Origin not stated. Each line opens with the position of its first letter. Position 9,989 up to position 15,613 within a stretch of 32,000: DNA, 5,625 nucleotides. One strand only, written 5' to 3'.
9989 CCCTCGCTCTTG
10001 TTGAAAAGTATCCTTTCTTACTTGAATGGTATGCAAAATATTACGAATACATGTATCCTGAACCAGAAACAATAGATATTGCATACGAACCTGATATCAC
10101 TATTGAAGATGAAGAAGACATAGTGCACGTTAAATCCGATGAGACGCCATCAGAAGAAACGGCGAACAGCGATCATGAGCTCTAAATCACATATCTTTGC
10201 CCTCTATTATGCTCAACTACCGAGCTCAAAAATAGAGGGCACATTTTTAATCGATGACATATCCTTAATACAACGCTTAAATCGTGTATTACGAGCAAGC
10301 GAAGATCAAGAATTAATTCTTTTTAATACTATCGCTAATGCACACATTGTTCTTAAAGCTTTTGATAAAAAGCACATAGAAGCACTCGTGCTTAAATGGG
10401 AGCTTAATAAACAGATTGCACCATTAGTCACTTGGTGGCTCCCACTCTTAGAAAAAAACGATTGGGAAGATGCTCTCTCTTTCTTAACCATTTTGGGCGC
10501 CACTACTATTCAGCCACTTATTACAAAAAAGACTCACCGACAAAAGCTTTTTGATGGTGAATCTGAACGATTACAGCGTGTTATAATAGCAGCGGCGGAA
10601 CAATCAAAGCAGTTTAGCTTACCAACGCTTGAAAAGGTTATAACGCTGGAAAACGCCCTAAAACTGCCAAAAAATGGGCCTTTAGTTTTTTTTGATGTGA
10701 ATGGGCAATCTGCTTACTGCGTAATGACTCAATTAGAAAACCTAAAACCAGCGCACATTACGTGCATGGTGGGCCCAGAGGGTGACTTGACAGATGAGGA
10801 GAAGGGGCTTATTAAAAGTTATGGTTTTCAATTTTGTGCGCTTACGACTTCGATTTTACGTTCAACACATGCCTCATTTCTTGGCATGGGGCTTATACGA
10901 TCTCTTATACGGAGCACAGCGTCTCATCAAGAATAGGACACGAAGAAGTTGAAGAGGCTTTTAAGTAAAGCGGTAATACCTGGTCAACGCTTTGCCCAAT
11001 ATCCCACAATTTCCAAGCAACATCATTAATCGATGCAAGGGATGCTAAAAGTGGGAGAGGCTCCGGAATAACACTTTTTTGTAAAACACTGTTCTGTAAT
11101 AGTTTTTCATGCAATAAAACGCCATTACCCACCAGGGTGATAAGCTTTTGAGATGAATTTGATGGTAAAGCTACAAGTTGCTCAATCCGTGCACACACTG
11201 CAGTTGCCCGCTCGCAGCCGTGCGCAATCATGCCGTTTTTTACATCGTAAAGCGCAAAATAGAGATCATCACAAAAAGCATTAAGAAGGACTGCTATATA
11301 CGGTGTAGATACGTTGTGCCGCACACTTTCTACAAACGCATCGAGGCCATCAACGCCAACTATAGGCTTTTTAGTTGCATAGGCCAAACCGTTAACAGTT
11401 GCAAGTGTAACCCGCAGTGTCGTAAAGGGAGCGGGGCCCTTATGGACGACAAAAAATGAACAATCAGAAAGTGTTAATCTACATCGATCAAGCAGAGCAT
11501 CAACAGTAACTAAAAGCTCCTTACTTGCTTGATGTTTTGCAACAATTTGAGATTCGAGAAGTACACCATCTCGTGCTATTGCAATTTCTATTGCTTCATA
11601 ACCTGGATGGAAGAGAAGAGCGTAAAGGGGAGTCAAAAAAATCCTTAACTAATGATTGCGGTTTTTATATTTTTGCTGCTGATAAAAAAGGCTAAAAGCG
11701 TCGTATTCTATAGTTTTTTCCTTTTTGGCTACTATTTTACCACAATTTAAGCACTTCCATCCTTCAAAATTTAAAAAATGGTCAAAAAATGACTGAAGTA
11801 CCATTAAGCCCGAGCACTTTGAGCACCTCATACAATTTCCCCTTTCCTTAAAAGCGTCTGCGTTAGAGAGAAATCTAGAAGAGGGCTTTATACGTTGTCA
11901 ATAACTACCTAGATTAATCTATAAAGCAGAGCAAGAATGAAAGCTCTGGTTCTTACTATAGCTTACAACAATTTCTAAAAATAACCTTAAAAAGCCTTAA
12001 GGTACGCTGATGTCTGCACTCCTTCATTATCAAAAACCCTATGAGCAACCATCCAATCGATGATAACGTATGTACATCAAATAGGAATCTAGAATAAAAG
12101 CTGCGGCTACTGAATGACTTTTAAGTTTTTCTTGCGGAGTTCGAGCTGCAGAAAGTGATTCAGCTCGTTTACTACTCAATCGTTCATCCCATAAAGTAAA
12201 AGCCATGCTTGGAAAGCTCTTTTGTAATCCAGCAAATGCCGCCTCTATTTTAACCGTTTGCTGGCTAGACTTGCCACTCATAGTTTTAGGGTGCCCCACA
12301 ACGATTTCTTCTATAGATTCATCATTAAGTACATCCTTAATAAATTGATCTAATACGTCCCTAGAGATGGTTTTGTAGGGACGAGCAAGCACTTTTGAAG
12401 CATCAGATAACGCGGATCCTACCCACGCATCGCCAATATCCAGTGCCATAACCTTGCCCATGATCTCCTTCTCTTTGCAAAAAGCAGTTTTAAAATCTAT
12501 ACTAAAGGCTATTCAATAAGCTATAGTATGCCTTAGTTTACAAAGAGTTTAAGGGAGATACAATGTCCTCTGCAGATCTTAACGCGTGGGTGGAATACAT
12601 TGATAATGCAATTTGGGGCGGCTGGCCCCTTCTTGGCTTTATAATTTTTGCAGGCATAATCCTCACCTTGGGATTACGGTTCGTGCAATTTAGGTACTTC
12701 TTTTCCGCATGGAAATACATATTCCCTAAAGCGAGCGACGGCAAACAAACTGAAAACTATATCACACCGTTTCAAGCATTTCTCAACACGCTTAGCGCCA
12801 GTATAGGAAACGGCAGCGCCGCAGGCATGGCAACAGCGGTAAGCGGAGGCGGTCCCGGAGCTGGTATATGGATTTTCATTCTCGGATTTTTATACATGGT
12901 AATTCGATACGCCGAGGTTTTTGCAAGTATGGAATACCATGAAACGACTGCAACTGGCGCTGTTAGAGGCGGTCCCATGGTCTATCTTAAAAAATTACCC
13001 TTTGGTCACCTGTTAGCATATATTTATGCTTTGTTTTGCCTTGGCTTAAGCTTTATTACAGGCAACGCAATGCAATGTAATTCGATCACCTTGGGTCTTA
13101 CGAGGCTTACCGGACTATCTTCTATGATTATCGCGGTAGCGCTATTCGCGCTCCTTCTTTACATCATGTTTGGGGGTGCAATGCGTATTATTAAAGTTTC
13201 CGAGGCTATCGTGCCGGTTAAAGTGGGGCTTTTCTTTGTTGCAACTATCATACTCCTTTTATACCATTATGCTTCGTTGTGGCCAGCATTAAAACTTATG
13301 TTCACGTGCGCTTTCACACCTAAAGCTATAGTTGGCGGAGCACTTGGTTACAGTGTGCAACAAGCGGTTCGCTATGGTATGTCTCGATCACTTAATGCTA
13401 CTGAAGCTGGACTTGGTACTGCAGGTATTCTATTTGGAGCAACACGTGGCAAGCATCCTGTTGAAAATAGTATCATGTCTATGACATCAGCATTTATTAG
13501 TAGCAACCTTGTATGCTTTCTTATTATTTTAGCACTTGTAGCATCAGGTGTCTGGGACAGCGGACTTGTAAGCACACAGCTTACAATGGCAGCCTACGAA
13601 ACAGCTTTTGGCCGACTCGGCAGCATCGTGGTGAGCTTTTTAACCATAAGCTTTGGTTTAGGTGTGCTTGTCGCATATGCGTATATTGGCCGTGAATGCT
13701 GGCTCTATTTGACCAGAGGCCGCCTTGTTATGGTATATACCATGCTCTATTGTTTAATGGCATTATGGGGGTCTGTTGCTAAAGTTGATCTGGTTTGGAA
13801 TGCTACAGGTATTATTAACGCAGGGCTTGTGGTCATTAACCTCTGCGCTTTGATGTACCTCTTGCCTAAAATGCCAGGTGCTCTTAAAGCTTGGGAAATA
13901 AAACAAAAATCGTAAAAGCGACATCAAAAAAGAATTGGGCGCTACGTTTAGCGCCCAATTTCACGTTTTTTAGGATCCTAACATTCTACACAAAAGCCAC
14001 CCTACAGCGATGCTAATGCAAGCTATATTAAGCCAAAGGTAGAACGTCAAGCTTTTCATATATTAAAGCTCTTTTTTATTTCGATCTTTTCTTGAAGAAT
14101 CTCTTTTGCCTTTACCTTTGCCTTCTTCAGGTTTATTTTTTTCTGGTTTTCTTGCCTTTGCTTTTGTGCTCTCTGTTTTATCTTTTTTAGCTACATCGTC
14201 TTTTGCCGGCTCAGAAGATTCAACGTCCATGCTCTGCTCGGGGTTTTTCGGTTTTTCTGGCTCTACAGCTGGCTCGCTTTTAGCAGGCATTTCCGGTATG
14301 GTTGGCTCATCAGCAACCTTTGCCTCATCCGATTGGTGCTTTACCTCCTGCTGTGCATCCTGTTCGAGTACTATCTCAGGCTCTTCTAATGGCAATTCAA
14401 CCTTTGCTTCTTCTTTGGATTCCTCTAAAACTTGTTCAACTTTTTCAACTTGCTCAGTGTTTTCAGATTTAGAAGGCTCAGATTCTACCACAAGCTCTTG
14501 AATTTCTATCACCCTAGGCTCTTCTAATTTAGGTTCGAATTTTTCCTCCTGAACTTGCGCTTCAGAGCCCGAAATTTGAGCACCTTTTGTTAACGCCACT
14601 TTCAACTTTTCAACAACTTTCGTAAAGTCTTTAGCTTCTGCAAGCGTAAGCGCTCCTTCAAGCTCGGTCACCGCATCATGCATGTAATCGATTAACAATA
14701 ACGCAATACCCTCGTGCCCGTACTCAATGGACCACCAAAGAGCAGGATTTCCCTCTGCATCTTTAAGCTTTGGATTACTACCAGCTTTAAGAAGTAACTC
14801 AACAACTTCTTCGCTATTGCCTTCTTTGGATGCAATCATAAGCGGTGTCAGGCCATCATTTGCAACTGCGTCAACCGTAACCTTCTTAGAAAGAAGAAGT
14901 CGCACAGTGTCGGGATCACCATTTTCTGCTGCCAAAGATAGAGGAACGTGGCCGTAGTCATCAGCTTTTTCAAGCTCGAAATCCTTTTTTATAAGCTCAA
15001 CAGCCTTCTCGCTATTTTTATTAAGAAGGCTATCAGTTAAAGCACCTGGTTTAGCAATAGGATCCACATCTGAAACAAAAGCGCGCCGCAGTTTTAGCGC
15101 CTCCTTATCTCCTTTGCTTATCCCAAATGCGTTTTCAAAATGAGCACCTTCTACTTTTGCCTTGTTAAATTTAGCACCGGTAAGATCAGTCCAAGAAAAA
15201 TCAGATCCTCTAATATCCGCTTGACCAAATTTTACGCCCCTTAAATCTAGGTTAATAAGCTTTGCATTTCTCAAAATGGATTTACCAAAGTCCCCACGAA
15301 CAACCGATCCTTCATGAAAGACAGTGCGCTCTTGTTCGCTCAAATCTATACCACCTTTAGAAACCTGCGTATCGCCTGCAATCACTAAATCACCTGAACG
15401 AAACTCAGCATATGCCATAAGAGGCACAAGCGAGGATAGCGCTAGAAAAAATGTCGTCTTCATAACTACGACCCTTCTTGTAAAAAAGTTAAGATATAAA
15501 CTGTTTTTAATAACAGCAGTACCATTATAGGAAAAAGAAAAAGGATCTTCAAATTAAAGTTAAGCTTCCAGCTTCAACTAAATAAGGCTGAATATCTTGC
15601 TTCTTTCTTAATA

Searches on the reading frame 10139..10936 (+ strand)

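Call 11: search_protein_families(library=pfam, proteins=[window:10139-10936:+])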
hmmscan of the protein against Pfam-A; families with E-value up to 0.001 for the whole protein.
window:10139-10936:+ (265 aa): 1 family
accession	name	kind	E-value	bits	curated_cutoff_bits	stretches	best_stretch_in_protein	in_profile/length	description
PF04452.19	Methyltrans_RNA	-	2e-25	89.8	23.9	1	98-251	8-162/165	RNA methyltransferase domain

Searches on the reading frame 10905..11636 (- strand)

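Call 11: search_protein_families(library=pfam, proteins=[window:10905-11636:-])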
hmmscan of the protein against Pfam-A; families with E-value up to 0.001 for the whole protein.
window:10905-11636:- (243 aa): 1 family
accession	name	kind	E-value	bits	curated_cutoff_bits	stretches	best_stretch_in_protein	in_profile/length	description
PF00814.31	TsaD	-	3e-16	60.4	24.8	1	32-184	24-201/264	tRNA N6-adenosine threonylcarbamoyltransferase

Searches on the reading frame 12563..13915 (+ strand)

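Call 11: search_protein_families(library=pfam, proteins=[window:12563-13915:+])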
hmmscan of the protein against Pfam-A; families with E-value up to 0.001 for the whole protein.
window:12563-13915:+ (450 aa): 1 family
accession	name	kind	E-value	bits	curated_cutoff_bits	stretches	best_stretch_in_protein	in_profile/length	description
PF01235.23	Na_Ala_symp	-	4.3e-76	257.2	24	1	61-449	7-384/392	Sodium:alanine symporter family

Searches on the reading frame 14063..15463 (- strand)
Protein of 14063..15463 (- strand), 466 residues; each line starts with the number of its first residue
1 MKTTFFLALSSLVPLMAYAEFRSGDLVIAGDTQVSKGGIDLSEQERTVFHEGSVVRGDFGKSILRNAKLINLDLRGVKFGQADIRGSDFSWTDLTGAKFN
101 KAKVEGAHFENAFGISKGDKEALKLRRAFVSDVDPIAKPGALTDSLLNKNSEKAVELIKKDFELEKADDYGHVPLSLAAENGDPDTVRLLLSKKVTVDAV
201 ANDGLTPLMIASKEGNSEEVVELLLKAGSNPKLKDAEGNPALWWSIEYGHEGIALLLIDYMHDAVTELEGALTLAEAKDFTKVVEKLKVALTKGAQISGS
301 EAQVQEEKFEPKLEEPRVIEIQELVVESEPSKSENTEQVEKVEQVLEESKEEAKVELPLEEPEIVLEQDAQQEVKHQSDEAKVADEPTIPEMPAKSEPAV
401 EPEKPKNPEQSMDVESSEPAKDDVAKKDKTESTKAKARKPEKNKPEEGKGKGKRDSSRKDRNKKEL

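Call 11: search_protein_families(library=pfam, proteins=[window:14063-15463:-])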
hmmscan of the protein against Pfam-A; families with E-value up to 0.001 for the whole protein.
window:14063-15463:- (466 aa): 7 families
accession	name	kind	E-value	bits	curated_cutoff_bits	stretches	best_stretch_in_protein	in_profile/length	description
PF12796.13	Ank_2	-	3.5e-34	117.7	27.3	3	175-262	1-84/90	Ankyrin repeats (3 copies)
PF00023.36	Ank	-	1.6e-15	56.8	21.1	1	203-235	1-32/33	Ankyrin repeat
PF00805.28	Pentapeptide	-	6.2e-10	38.9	20.2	1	73-111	2-40/40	Pentapeptide repeats (8 copies)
PF13606.12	Ank_3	-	2.1e-09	37.2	22.3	0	203-230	1-27/30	Ankyrin repeat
PF13857.12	Ank_5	-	2.8e-09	37.6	27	1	191-239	2-50/56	Ankyrin repeats (many copies)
PF13637.12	Ank_4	-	6.2e-09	36.3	22.7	1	177-225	3-50/50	Ankyrin repeats (many copies)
PF13599.13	Pentapeptide_4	-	0.0001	22.7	38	1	59-110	18-69/78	Pentapeptide repeat region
